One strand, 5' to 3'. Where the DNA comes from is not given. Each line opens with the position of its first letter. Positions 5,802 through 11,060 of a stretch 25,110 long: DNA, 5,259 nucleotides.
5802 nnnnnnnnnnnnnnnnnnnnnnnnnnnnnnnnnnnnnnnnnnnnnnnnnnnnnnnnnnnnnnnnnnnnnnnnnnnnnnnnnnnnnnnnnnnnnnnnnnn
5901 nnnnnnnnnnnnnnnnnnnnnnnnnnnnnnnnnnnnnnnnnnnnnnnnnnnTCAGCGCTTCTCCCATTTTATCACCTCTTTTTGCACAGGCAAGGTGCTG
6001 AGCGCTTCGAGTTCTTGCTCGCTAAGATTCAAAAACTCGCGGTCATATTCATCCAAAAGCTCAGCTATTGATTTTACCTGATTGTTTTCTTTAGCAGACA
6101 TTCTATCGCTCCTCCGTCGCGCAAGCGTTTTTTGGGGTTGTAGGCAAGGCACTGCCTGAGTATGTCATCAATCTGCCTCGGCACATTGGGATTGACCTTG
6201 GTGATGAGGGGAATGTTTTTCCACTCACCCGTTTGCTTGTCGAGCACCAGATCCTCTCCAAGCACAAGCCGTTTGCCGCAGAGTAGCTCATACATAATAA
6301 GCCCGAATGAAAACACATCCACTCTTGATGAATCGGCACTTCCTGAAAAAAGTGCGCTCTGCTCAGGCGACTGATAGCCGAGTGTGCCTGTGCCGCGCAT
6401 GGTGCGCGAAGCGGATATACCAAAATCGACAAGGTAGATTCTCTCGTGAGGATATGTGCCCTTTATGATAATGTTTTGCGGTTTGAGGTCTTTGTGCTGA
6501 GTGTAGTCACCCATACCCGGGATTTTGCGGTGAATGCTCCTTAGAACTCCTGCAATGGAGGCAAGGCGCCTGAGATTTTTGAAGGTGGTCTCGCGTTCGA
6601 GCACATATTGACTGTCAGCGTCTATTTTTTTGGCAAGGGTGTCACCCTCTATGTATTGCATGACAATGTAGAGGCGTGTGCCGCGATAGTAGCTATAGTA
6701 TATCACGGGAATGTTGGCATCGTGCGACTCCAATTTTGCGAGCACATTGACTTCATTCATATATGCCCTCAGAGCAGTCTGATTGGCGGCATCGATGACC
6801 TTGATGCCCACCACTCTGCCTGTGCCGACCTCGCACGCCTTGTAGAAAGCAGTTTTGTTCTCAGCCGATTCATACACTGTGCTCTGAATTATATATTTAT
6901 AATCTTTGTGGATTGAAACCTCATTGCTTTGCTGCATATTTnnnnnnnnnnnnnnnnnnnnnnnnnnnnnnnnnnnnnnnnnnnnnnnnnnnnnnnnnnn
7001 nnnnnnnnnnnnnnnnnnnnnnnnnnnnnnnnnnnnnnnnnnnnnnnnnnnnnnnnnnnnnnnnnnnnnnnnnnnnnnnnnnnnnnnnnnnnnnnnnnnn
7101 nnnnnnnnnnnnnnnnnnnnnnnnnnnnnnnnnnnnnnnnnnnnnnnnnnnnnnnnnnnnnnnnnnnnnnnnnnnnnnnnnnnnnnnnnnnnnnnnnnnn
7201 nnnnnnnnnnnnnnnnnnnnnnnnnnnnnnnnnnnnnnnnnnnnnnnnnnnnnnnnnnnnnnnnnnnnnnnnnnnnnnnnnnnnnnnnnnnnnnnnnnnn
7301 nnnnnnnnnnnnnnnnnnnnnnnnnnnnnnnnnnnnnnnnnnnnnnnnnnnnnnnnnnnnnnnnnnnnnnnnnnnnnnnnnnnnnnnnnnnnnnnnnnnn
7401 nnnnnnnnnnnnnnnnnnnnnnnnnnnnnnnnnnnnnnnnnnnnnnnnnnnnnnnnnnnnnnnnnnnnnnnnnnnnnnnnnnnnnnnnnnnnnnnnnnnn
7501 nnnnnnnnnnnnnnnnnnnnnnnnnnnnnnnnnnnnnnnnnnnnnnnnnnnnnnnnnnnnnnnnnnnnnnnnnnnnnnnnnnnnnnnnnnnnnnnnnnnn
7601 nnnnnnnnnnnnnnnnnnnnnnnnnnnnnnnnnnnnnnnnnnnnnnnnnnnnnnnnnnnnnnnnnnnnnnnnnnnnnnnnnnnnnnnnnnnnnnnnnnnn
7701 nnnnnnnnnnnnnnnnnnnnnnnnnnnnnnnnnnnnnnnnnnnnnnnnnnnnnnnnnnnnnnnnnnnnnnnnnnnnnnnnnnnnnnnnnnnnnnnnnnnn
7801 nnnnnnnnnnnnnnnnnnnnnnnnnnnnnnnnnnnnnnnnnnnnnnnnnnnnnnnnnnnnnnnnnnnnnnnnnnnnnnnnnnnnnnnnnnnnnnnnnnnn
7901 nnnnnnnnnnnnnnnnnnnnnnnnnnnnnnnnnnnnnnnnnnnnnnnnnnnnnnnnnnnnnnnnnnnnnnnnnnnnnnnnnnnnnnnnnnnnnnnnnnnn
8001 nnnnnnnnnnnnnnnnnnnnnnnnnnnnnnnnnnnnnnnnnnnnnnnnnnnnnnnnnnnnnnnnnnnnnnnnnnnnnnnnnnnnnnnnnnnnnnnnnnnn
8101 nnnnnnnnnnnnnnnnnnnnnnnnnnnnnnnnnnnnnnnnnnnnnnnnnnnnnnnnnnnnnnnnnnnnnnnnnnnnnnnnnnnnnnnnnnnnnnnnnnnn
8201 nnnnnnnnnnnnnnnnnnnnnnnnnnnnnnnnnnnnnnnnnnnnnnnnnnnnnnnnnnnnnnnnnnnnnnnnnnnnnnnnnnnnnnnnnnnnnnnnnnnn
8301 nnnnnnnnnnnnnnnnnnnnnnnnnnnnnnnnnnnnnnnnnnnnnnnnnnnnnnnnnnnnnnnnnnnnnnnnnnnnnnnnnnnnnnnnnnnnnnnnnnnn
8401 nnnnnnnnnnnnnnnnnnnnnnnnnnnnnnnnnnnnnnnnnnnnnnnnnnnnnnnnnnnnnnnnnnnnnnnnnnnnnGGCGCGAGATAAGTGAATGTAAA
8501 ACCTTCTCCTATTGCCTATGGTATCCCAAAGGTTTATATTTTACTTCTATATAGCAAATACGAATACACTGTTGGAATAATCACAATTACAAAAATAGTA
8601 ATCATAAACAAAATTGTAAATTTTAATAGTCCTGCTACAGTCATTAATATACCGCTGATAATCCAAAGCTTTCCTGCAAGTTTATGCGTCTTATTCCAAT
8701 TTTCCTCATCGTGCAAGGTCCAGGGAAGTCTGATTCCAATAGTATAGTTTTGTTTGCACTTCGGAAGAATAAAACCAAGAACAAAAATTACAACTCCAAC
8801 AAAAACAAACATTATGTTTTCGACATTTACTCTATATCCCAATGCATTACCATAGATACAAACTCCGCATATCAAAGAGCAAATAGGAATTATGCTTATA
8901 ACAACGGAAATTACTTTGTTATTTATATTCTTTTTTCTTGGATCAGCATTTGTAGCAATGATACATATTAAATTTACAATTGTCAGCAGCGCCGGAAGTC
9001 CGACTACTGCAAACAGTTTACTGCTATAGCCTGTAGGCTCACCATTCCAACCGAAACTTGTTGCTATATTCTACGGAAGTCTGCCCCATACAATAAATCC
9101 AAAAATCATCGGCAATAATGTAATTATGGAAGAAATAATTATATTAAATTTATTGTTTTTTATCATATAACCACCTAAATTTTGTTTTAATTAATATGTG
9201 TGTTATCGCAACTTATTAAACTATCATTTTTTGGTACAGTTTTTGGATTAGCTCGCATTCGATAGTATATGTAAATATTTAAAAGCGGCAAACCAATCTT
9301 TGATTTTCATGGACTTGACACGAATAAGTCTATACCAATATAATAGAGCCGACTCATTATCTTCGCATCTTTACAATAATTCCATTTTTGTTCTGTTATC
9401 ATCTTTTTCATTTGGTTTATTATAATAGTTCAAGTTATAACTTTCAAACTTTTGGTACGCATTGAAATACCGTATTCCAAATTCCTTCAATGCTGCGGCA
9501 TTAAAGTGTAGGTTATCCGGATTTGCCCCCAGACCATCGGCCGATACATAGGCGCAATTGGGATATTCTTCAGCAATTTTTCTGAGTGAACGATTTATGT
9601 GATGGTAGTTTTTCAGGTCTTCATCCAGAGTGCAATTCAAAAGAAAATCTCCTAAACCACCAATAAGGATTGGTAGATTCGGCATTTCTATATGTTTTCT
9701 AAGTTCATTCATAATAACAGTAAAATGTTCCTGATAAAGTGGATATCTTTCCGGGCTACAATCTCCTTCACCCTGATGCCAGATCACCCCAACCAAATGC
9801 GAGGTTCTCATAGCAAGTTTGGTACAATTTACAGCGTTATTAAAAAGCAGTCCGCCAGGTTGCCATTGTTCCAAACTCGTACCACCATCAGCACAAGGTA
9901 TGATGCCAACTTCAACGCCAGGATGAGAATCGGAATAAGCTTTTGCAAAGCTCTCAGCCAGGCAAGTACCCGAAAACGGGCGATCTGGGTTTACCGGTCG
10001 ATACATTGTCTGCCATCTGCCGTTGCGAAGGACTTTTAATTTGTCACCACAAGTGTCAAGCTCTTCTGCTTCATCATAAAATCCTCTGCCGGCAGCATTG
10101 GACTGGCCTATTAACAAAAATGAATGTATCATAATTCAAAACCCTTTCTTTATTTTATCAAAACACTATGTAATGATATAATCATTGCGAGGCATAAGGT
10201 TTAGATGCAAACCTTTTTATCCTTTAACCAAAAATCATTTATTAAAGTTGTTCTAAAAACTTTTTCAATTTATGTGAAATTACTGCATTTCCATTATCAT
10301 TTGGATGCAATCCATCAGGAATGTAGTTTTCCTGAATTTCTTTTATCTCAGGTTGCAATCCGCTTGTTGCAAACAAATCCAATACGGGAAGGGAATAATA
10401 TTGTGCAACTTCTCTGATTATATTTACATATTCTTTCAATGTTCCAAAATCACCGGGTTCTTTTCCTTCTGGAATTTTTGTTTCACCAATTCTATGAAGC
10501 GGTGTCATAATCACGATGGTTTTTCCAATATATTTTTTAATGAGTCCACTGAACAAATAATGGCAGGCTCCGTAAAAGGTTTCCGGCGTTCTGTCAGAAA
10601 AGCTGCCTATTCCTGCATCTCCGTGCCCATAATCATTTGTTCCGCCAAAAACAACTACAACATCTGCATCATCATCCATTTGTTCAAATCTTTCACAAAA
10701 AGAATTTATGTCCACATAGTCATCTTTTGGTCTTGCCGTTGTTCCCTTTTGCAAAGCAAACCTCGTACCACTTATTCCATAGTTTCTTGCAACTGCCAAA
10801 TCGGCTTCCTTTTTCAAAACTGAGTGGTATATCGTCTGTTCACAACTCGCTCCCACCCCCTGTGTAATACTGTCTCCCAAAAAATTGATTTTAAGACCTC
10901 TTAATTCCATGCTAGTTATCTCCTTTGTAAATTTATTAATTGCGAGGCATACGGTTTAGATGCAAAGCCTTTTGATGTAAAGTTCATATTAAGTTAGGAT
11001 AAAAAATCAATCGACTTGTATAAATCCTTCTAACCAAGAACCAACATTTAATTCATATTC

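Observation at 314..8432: Seven-gene HEPN-pseudokinase / kinase / SF1-helicase module: candidate undescribed (anti-phage) system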

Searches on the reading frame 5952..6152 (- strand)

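Call 4: search_protein_families(library=pfam, proteins=[window:5952-6152:-], max_evalue=0.1)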
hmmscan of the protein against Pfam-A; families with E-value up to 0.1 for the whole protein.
window:5952-6152:- (66 aa): 0 families

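Call 5: search_protein_families(library=padloc, proteins=[window:5952-6152:-], max_evalue=0.1)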
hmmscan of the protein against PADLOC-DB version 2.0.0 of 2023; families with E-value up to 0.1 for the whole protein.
window:5952-6152:- (66 aa): 0 families

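Call 6: search_protein_families(library=ncbifam, proteins=[window:5952-6152:-], max_evalue=0.1)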
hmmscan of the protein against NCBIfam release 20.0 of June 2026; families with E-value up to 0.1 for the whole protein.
window:5952-6152:- (66 aa): 1 family
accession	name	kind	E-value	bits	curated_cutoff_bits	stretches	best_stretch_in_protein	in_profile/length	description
NF033641.1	antiterm_LoaP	exception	0.089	12.9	125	1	19-62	66-109/166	antiterminator LoaP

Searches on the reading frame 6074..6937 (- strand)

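Call 4: search_protein_families(library=pfam, proteins=[window:6074-6937:-], max_evalue=0.1)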
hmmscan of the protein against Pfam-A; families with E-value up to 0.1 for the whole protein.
window:6074-6937:- (287 aa): 3 families
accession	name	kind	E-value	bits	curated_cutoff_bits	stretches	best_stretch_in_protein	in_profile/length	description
PF00069.31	Pkinase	-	3e-30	105.9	31.7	1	32-272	16-252/263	Protein kinase domain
PF07714.23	PK_Tyr_Ser-Thr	-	8.9e-15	55.1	23.1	1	38-272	26-249/258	Protein tyrosine and serine/threonine kinase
PF01636.29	APH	-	0.0021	18.3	23.2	0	55-125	33-100/239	Phosphotransferase enzyme family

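Call 5: search_protein_families(library=padloc, proteins=[window:6074-6937:-], max_evalue=0.1)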
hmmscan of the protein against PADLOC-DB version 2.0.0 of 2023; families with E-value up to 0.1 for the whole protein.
window:6074-6937:- (287 aa): 33 families (the best 25 are shown)
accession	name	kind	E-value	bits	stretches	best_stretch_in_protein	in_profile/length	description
PDLC04138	mad6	-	5.1e-33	112.9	1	32-272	68-301/659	mads_6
PDLC04053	PD-T4-6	-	1.8e-32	111.1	1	31-273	25-259/311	-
PDLC04042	PD-T4-6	-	3.8e-32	110.1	1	30-278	24-265/292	-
PDLC04047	PD-T4-6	-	1.4e-31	107.8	1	31-274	26-261/327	-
PDLC03920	MkoA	-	3.9e-28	96.3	1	14-285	9-277/1112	-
PDLC04054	PD-T4-6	-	8.7e-28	95.7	1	30-277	25-265/347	-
PDLC04043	PD-T4-6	-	2.1e-27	94.3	1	31-275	31-267/452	-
PDLC04057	PD-T4-6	-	1.1e-23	82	1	31-285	24-270/443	-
PDLC04041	PD-T4-6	-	1.3e-23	82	1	30-274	43-282/443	-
PDLC04060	PD-T4-6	-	4.1e-23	80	1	31-273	24-257/486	-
PDLC04039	PD-T4-6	-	2.3e-21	74.3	1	31-278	30-268/458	-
PDLC01088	C3a189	-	5.8e-21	72.7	1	34-275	16-251/840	kinase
PDLC04044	PD-T4-6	-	1.2e-20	72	1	52-273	77-280/372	-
PDLC04061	PD-T4-6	-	1.4e-20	72.3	1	31-274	32-272/510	-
PDLC04048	PD-T4-6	-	1.5e-20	71.8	1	40-271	36-258/354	-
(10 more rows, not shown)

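Call 6: search_protein_families(library=ncbifam, proteins=[window:6074-6937:-], max_evalue=0.1)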
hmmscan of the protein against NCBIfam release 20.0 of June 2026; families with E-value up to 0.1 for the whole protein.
window:6074-6937:- (287 aa): 18 families
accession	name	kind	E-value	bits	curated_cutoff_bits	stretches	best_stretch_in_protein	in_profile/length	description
NF033483.0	PknB_PASTA_kin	equivalog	8.8e-27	94.3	450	1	32-274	24-257/563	Stk1 family PASTA domain-containing Ser/Thr kinase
NF047741.1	antiphage_MADS6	equivalog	7.6e-22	77.6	460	2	122-274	302-449/612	methylation-associated defense system protein kinase MAD6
NF052427.1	StpK7MSMEG_1200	equivalog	1.2e-19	70.3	900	1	31-278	23-261/601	serine/threonine protein kinase StpK7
NF038150.1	lanthi_synth_IV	equivalog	1.2e-18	66.9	650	1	26-272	200-444/851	class IV lanthionine synthetase LanL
NF043056.1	T4SS_LegK1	equivalog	1.7e-12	46.7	550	1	37-218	105-283/516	Dot/Icm T4SS effector kinase LegK1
TIGR03903.1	TOMM_kin_cyc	equivalog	9.5e-12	43.6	705.75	1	39-271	2-233/1267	TOMM system kinase/cyclase fusion protein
NF038151.1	lanthi_synth_III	equivalog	8.5e-11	41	575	1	48-220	259-424/833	class III lanthionine synthetase LanKC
NF009651.0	PRK13184.1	equivalog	5.1e-09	34.7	839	1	38-177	25-162/932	serine/threonine-protein kinase PknD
TIGR03724.2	arch_bud32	equivalog_domain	1.3e-08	34.6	125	1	60-177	41-133/193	KEOPS complex kinase/ATPase Bud32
NF033442.0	BREX_PglW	equivalog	1.5e-08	32.8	990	2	50-191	546-677/1391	BREX system serine/threonine kinase PglW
NF011463.0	PRK14879.1-4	equivalog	4.6e-06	26.2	188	1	60-176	66-161/237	Kae1-associated kinase Bud32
NF011460.0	PRK14879.1-1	equivalog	0.00012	21.3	199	1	65-176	64-158/232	Kae1-associated kinase Bud32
NF011461.0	PRK14879.1-2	equivalog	0.00025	20.9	372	1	61-176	52-147/225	Kae1-associated kinase Bud32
NF011464.0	PRK14879.1-7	equivalog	0.00026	20.8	246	1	59-175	53-149/221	Kae1-associated kinase Bud32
NF053615.1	SerThrKinAfsKStmc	equivalog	0.0017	17.1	1300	1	126-213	119-201/809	protein serine/threonine kinase AfsK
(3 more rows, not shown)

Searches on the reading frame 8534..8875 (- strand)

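Call 14: search_protein_families(library=pfam, proteins=[window:8534-8875:-], max_evalue=0.001)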
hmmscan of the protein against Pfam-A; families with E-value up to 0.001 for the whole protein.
window:8534-8875:- (113 aa): 1 family
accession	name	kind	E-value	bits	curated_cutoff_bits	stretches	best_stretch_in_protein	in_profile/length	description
PF13630.11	SdpI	-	1.7e-25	89.4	28.2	1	39-105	1-71/71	SdpI/YfhL protein family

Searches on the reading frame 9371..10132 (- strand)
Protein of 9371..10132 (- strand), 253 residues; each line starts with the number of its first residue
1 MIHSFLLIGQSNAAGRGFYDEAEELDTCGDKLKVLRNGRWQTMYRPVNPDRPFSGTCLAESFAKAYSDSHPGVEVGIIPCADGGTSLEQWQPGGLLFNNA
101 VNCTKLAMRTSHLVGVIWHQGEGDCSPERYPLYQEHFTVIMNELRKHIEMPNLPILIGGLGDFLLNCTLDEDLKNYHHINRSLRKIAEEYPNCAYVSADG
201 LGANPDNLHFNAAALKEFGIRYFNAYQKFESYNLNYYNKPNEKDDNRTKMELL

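Call 14: search_protein_families(library=pfam, proteins=[window:9371-10132:-], max_evalue=0.001)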
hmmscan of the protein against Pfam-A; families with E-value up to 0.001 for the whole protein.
window:9371-10132:- (253 aa): 1 family
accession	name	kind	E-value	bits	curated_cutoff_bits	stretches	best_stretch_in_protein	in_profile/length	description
PF03629.24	SASA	-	8.6e-47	160.1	24.8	1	4-227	4-225/226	Carbohydrate esterase, sialic acid-specific acetylesterase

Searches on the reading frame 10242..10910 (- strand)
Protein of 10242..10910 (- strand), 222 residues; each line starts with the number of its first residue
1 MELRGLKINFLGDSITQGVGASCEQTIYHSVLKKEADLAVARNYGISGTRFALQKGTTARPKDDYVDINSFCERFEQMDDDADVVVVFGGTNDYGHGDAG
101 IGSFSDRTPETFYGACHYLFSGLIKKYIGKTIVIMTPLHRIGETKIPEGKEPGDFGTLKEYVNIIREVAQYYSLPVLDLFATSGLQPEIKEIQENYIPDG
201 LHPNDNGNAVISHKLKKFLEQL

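Call 14: search_protein_families(library=pfam, proteins=[window:10242-10910:-], max_evalue=0.001)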
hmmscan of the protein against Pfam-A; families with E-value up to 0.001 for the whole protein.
window:10242-10910:- (222 aa): 2 families
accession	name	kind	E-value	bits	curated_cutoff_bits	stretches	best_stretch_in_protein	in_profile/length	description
PF13472.12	Lipase_GDSL_2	-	3e-21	77.2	32.9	1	10-209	1-177/178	GDSL-like Lipase/Acylhydrolase family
PF00657.28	Lipase_GDSL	-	8.3e-12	46.1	23.6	1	10-214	3-207/208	GDSL-like Lipase/Acylhydrolase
